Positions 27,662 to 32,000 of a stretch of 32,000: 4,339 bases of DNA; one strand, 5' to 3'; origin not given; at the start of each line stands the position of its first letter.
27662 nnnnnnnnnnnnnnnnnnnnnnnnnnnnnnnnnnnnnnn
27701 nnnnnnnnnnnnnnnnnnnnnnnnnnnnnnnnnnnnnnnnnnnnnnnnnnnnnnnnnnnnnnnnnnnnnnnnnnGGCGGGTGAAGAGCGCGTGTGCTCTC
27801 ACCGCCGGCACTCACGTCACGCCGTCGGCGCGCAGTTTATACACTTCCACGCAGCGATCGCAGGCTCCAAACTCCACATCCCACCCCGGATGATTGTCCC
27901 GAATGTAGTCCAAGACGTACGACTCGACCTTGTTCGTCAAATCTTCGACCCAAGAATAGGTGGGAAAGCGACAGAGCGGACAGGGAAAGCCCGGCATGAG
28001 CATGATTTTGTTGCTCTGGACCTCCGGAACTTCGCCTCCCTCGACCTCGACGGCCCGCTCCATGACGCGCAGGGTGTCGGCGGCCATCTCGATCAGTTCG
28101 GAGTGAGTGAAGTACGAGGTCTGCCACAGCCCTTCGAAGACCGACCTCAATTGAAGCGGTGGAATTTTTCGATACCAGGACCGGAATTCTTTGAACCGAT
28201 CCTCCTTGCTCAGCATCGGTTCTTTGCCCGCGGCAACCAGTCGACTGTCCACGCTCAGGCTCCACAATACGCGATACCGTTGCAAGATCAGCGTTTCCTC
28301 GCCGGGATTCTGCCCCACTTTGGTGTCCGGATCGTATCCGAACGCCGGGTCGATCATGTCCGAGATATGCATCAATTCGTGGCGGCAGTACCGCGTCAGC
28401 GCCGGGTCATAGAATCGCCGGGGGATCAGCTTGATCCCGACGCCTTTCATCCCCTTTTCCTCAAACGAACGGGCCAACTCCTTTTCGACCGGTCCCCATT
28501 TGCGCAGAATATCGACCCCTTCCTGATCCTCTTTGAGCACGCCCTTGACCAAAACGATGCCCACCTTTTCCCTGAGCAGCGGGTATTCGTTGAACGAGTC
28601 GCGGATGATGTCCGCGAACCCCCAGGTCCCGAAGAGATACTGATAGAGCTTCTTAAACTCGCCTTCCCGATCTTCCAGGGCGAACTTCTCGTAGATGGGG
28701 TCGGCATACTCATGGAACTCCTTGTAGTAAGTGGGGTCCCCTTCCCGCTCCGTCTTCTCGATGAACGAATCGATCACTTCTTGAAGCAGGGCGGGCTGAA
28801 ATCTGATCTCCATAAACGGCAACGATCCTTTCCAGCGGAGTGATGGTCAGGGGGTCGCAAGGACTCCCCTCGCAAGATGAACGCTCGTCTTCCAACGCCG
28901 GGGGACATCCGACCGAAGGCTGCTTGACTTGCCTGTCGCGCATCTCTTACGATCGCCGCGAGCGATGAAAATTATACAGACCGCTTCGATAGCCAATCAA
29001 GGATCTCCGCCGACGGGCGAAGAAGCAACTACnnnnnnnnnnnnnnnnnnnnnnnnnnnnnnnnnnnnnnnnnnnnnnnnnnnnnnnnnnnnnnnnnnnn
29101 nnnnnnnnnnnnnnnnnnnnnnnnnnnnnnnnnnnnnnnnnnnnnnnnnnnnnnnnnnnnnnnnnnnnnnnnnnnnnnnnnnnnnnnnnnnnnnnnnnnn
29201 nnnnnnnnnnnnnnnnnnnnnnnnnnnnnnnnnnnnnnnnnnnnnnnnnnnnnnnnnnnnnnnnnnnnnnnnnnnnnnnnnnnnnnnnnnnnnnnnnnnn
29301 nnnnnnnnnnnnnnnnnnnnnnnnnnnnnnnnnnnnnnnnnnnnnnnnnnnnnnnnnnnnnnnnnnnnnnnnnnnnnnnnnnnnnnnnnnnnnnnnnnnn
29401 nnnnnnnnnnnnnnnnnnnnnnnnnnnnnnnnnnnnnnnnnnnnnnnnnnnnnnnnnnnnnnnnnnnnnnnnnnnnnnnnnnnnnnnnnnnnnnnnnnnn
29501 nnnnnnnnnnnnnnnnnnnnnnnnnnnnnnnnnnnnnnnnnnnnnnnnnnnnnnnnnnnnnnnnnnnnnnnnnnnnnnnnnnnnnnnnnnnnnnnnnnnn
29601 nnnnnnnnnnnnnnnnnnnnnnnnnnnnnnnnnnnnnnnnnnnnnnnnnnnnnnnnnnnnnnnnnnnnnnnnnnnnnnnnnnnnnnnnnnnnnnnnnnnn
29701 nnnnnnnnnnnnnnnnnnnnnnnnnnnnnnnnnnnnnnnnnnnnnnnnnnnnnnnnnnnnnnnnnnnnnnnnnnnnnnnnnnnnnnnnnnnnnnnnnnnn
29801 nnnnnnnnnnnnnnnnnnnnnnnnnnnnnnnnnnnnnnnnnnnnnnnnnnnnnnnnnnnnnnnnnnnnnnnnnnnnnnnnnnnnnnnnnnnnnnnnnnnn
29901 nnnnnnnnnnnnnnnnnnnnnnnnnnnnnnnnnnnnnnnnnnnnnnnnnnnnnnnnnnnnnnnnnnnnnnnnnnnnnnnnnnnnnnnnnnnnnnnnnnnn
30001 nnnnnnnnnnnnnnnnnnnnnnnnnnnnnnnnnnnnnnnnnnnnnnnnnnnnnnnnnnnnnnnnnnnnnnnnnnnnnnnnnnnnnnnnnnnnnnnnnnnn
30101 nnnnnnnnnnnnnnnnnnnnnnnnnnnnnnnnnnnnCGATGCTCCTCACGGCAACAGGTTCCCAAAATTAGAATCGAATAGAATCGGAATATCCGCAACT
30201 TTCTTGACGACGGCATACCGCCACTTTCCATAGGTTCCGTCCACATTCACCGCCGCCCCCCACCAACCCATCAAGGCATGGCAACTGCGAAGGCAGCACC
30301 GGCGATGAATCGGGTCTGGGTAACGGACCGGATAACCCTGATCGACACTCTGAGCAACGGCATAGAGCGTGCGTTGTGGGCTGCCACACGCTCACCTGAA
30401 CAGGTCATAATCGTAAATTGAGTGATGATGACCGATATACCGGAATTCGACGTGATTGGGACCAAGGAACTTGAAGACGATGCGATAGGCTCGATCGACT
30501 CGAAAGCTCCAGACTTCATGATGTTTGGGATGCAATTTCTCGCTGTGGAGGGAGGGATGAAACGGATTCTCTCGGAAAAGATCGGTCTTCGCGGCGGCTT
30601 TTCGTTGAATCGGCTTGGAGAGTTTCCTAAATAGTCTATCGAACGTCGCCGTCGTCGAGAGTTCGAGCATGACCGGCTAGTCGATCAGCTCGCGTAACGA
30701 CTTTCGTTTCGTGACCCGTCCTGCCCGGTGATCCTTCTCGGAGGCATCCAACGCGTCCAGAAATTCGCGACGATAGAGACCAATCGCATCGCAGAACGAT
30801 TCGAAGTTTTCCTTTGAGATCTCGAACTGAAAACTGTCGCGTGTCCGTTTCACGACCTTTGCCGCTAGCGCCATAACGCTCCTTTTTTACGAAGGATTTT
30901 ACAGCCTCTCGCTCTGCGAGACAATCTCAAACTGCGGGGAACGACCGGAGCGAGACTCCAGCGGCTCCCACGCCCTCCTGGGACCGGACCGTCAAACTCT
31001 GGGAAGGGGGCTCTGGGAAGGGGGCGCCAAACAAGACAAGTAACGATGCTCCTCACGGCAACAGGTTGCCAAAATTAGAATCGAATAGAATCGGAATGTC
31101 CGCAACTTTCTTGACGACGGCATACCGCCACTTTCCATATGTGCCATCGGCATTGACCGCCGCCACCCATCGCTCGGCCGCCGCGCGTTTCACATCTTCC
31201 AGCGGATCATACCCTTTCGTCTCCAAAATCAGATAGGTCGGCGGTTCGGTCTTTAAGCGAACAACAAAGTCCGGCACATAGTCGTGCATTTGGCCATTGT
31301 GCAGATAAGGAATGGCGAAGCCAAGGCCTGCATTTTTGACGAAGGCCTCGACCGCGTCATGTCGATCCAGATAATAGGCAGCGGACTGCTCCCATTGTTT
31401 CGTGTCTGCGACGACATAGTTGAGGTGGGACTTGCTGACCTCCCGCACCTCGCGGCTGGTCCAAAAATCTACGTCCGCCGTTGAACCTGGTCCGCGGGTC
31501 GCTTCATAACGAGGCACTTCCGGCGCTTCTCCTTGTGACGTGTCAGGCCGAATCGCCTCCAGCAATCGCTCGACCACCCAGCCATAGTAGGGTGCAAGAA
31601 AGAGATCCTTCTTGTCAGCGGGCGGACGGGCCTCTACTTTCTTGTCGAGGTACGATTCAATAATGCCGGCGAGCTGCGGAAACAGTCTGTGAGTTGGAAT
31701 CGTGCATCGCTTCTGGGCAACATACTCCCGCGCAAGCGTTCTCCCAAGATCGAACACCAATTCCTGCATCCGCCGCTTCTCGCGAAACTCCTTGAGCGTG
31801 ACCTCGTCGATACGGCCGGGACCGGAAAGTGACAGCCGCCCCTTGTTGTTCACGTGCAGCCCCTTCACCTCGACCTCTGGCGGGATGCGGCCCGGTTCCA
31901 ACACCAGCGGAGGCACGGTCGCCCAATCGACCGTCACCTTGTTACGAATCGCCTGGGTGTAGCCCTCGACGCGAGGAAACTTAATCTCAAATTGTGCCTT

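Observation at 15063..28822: Thirteen co-directional genes form a periplasmic redox/cofactor cluster with no catalytic subunit, a candidate undescribed electron-transfer system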

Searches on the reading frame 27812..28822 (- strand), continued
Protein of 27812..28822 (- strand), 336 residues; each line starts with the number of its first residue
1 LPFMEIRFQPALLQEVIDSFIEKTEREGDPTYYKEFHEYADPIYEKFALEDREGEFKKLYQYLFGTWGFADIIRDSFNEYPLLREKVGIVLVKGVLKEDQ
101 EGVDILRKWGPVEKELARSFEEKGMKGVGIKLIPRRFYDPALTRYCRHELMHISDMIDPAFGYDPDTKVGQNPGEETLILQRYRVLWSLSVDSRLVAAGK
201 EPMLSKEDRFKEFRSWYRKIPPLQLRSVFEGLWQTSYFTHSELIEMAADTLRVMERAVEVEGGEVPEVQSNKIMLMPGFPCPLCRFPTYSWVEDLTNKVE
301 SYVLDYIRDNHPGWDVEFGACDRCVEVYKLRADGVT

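Call 83: search_solved_structures(query=A2, max_evalue=10)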
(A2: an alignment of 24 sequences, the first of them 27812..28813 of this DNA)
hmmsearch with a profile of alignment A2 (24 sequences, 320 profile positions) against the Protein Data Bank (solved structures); distinct sequences matched with E-value up to 10: 8.
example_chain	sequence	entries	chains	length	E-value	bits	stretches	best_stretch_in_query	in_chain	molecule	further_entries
3ahm_A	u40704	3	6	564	0.012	18.2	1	15-98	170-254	Oligopeptidase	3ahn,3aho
2nxu_A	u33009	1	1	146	0.14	14.6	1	29-101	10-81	Translation initiation factor 2 beta subunit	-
3cw2_K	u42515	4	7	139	0.19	14.3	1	30-101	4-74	Translation initiation factor 2 subunit beta | aIF2-beta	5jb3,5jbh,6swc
2qmu_C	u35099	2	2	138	0.22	14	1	31-101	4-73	Translation initiation factor 2 beta subunit | Translation initiation factor 2 subunit beta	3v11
2h1j_A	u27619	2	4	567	0.71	12.3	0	132-174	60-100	Oligoendopeptidase F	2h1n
1fbn_A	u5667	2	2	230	0.86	12.1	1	3-73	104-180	MJ FIBRILLARIN HOMOLOGUE | FIBRILLARIN-LIKE PRE-RRNA PROCESSING PROTEIN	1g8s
6wry_A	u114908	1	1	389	1.9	10.9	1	19-64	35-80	Inositol polyphosphate 1-phosphatase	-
1inp_A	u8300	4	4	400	2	10.9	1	19-64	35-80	INOSITOL POLYPHOSPHATE 1-PHOSPHATASE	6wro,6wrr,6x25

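Call 84: search_protein_families(library=pfam, max_evalue=10, proteins=[window:27812-28813:-, P0239, P0233])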
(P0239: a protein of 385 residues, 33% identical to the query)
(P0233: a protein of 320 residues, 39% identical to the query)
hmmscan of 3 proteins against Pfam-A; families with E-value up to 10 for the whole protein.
window:27812-28813:- (333 aa): 0 families

P0239 (385 aa): 1 family
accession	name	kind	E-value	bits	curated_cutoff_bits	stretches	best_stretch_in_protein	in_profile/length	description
PF25393.1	LTM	-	5.2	7.5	27.5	0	111-128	9-26/42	LUBAC thetering domain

P0233 (320 aa): 0 families

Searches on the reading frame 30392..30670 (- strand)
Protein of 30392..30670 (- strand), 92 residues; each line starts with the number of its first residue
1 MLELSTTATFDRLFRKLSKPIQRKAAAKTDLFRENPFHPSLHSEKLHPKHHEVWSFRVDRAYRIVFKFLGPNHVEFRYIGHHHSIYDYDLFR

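Call 5: search_protein_families(library=pfam, max_evalue=0.01, proteins=[window:30392-30670:-])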
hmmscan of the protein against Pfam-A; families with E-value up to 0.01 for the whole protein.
window:30392-30670:- (92 aa): 5 families
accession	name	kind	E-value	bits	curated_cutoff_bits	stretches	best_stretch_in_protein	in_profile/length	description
PF24732.2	ParE_like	-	3.4e-06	27.4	24.4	1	20-72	2-53/67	ParE-like toxin domain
PF05015.19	HigB-like_toxin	-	6.1e-06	27.1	27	1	38-82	48-91/91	RelE-like toxin of type II toxin-antitoxin system HigB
PF05016.21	ParE_toxin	-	0.003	18.5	23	1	12-86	9-89/89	ParE toxin of type II toxin-antitoxin system, parDE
PF06769.20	YoeB_toxin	-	0.0068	16.8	27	1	31-76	29-73/80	YoeB-like toxin of bacterial type II toxin-antitoxin system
PF05973.20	Gp49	-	0.0086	16.5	23.9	0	14-68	3-58/90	Phage derived protein Gp49-like (DUF891)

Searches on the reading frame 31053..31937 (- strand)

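Call 5: search_protein_families(library=pfam, max_evalue=0.01, proteins=[window:31053-31937:-])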
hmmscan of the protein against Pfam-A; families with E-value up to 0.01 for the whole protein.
window:31053-31937:- (294 aa): 2 families
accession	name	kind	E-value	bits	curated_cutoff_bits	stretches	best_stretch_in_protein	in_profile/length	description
PF19778.5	RE_endonuc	-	0.00061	20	23.4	1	169-252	2-82/108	Endonuclease domain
PF08722.17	Tn7_TnsA-like_N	-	0.0086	17.1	26.5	0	208-259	13-68/85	TnsA-like endonuclease N terminal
